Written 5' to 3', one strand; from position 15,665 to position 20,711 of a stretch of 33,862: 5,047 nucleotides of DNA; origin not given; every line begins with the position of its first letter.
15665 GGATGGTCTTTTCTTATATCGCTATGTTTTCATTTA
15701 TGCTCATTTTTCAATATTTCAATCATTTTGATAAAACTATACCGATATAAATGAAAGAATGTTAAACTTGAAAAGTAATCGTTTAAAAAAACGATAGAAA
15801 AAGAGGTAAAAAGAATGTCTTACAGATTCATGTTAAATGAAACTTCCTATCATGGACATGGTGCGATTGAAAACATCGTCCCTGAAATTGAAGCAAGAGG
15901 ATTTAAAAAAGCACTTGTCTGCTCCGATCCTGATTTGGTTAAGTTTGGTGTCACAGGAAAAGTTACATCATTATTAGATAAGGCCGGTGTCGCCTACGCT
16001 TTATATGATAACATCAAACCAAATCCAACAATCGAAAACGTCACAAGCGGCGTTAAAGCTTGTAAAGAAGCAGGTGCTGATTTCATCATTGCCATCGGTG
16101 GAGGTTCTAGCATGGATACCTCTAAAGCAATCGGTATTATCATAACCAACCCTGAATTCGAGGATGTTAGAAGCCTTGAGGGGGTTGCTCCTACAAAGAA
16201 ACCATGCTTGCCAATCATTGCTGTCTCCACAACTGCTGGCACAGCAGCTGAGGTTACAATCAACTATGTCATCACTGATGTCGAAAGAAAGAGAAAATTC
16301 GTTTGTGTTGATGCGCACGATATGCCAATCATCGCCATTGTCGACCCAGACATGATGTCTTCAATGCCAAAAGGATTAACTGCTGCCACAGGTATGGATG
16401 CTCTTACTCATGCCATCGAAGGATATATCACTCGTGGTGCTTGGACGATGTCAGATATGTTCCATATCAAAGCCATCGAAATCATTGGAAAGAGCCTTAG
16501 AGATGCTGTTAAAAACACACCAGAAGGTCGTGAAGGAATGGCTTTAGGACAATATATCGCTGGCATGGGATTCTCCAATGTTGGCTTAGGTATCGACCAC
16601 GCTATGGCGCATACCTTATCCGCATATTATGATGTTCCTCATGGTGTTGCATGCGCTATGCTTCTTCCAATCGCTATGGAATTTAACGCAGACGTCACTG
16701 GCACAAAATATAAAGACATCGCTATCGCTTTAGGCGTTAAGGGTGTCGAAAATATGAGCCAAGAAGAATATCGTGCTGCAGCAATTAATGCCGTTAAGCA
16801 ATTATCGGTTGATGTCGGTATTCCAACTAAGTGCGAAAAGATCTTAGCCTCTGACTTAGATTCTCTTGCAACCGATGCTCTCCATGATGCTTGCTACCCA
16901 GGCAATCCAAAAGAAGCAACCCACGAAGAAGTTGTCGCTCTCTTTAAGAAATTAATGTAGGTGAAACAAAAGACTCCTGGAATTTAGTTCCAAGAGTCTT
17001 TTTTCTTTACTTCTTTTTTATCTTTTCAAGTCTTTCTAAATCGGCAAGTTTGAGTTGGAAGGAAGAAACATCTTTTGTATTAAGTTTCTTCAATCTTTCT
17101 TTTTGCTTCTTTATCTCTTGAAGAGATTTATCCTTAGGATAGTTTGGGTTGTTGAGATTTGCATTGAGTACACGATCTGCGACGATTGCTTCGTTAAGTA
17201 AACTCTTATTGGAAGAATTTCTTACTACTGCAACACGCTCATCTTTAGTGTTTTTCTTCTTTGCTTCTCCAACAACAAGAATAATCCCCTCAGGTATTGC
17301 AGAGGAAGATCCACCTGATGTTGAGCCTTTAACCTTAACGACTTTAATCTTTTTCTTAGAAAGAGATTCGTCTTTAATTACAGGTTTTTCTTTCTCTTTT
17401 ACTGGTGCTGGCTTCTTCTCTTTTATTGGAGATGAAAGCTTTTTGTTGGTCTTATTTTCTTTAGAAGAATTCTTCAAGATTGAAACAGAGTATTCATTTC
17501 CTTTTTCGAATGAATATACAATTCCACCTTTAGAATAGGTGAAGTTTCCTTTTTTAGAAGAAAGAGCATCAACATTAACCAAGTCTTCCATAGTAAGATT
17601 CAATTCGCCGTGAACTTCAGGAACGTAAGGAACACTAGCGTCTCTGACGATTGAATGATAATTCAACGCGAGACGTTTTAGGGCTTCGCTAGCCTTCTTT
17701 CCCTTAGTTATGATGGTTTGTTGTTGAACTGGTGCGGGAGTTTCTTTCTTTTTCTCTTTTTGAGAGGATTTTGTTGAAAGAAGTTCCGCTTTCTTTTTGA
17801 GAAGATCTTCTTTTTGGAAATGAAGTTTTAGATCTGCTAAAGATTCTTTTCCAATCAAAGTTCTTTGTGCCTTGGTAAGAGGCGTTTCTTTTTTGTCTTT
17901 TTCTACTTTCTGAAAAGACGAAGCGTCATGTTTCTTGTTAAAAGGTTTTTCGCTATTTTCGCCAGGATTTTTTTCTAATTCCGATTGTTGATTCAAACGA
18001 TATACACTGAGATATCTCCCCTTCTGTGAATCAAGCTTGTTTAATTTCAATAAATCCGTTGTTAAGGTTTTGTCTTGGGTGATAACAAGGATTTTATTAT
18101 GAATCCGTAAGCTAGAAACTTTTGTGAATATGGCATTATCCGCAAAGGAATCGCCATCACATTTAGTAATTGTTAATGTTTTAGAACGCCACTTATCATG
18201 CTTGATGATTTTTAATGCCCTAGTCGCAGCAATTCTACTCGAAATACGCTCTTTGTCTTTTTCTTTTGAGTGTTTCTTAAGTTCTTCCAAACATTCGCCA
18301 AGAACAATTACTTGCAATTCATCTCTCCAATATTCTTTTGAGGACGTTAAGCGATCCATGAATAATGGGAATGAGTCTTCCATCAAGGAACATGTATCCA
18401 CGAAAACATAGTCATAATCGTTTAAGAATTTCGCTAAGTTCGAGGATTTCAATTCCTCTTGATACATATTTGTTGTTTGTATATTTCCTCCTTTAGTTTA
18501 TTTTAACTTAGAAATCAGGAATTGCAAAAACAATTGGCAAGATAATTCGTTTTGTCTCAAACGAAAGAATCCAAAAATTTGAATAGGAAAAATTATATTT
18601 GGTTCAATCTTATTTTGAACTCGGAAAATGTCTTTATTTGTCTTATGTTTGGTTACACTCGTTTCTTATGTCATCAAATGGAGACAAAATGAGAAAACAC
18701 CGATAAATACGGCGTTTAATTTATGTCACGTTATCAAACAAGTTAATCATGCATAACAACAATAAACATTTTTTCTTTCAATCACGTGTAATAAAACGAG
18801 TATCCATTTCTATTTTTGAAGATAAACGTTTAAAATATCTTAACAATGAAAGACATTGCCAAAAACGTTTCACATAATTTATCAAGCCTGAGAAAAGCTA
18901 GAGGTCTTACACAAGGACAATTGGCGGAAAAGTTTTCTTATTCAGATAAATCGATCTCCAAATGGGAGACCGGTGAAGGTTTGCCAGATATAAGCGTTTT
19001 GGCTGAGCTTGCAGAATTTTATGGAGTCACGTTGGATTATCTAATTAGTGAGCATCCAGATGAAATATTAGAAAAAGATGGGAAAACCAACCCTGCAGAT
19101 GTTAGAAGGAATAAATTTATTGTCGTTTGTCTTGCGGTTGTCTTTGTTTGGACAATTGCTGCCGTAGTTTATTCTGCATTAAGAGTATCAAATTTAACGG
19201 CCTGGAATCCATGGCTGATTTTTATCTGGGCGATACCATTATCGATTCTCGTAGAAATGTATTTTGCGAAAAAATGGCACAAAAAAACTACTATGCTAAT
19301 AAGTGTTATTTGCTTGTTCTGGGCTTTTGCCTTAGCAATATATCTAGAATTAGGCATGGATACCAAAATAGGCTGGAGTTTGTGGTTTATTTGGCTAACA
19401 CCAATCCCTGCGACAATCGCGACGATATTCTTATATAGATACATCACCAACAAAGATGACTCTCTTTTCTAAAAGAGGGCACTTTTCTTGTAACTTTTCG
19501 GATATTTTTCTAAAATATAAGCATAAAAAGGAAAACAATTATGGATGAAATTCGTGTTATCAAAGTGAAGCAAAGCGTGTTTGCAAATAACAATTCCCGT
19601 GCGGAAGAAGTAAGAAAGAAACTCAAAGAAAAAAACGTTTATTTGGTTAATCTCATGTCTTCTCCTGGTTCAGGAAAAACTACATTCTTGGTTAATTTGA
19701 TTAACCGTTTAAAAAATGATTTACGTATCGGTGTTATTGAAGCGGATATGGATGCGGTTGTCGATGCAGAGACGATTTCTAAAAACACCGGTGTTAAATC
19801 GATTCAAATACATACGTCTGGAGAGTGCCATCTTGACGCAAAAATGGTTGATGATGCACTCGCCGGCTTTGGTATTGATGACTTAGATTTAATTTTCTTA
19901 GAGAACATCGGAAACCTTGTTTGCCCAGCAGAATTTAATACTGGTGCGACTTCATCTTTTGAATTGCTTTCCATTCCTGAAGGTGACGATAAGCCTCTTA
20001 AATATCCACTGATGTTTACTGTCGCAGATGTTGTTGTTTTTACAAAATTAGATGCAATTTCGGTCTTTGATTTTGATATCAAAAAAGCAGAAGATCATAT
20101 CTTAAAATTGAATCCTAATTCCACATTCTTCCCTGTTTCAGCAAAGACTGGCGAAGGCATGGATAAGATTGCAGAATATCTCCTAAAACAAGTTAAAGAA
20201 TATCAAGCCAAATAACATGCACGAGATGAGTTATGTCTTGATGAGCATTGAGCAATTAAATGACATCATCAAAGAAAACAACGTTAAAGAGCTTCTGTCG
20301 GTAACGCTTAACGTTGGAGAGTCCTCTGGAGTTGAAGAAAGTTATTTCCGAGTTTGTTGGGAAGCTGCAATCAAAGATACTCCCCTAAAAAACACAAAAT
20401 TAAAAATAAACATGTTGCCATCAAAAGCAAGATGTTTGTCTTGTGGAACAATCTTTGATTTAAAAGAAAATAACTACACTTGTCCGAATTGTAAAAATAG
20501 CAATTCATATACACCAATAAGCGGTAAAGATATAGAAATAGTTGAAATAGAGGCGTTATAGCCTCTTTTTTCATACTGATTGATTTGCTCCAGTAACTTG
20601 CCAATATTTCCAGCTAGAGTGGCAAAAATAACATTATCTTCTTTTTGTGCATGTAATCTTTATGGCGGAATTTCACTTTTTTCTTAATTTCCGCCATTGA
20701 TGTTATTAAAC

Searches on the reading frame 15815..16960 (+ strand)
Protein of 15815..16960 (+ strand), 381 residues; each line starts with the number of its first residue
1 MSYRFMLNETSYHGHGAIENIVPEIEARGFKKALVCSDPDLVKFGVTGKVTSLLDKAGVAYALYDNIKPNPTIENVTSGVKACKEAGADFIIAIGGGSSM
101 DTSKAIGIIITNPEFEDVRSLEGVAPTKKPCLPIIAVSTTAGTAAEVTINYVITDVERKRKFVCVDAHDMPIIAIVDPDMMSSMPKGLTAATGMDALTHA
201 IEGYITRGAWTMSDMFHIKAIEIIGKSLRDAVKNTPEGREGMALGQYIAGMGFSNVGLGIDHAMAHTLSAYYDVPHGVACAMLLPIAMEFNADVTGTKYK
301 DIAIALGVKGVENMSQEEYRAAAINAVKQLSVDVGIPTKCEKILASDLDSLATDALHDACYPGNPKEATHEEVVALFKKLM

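Call 59: search_protein_families(library=pfam, proteins=[window:15815-16960:+], max_evalue=0.00001)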
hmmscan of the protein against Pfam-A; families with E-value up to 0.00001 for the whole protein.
window:15815-16960:+ (381 aa): 3 families
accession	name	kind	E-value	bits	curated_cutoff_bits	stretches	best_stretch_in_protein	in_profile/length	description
PF25137.1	ADH_Fe_C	-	2.3e-59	200.8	27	1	189-380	1-193/194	Fe-containing alcohol dehydrogenase family, C-terminal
PF00465.25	Fe-ADH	-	5.4e-47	160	31.3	1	11-178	4-168/168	Iron-containing alcohol dehydrogenase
PF13685.12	Fe-ADH_2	-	3.4e-11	43.8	28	1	14-107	3-94/149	Iron-containing alcohol dehydrogenase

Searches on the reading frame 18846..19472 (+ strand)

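Call 61: search_protein_families(library=pfam, proteins=[window:18846-19472:+], max_evalue=0.001)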
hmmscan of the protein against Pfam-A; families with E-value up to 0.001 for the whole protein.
window:18846-19472:+ (208 aa): 3 families
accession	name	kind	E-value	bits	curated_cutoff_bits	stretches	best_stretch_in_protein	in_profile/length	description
PF01381.28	HTH_3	-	8.7e-15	54.9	23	1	14-66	3-55/55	Helix-turn-helix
PF13560.12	HTH_31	-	6e-12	46.1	27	1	12-63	6-58/64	Helix-turn-helix domain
PF12844.13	HTH_19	-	9.5e-10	38.7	30.2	1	12-67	4-59/64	Helix-turn-helix domain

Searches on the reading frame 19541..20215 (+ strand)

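Call 61: search_protein_families(library=pfam, proteins=[window:19541-20215:+], max_evalue=0.001)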
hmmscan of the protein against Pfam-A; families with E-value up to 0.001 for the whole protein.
window:19541-20215:+ (224 aa): 3 families
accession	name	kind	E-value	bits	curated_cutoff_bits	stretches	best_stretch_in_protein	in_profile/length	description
PF02492.25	cobW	-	6e-17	62.2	20.7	1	37-197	4-179/180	CobW/HypB/UreG, nucleotide-binding domain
PF03193.22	RsgA_GTPase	-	5e-05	23.6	30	0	161-217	54-107/174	RsgA GTPase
PF03205.20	MobB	-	0.00094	19.5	26.6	0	36-73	2-40/133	Molybdopterin guanine dinucleotide synthesis protein B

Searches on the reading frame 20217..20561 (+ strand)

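Call 61: search_protein_families(library=pfam, proteins=[window:20217-20561:+], max_evalue=0.001)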
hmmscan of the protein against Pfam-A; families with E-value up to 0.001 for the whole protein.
window:20217-20561:+ (114 aa): 2 families
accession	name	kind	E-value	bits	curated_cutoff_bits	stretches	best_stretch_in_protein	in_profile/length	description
PF01155.25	HypA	-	8.4e-27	93.9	28.9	1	1-112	1-111/112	Hydrogenase/urease nickel incorporation, metallochaperone, hypA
PF23458.2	DUF7130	-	0.00093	19.5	35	0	32-95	13-79/89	Domain of unknown function (DUF7130)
